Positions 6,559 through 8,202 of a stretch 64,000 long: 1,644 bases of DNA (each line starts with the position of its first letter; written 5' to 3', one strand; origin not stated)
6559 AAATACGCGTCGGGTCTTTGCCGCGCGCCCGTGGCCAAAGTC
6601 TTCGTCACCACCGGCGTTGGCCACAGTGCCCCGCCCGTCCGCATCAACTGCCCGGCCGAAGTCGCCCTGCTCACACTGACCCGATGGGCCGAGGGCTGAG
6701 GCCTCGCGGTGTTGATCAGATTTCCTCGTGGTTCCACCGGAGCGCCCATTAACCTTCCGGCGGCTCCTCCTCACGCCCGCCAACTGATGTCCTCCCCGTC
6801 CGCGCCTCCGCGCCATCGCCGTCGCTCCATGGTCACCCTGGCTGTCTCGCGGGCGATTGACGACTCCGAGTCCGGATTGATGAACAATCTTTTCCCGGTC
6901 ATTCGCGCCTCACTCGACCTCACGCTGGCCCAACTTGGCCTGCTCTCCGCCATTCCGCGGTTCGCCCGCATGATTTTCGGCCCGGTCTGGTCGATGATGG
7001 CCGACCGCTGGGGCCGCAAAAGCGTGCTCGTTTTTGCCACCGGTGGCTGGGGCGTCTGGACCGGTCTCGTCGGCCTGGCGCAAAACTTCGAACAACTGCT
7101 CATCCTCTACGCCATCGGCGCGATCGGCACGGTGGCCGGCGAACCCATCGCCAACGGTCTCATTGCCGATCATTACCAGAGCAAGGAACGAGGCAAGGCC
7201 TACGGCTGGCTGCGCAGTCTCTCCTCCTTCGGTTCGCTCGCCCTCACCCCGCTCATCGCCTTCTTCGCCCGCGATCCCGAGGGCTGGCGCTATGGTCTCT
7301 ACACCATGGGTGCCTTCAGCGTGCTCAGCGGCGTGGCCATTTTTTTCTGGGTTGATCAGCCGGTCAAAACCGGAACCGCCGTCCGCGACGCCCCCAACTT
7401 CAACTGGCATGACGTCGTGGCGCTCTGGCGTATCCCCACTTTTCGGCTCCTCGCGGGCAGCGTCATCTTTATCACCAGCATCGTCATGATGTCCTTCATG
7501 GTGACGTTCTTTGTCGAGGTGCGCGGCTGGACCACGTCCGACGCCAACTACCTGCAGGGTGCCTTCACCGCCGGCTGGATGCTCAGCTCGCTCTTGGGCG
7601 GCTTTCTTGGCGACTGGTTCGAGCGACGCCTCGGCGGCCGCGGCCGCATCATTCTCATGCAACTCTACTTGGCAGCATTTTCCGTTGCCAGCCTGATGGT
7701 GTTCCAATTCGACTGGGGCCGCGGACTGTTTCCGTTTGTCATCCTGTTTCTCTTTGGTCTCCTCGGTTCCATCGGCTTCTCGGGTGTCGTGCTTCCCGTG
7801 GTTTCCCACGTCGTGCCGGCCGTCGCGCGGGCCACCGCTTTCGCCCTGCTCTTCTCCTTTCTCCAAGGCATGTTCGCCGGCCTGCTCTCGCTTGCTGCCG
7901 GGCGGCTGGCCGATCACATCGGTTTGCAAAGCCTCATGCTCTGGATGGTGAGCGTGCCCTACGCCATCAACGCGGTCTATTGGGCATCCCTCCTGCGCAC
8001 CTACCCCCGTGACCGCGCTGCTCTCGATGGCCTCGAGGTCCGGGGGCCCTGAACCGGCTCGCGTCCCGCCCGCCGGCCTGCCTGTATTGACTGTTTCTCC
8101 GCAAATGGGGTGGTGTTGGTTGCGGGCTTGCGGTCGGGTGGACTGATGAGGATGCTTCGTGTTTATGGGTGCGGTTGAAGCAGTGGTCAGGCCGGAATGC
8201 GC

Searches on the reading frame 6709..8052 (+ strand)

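Call 66: search_protein_families(library=pfam, proteins=[window:6709-8052:+], max_evalue=0.05)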
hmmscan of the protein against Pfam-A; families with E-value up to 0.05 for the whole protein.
window:6709-8052:+ (447 aa): 1 family
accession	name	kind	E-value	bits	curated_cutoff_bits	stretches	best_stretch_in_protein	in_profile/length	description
PF07690.21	MFS_1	-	1.3e-40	139.8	33.4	1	55-386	12-340/347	Major Facilitator Superfamily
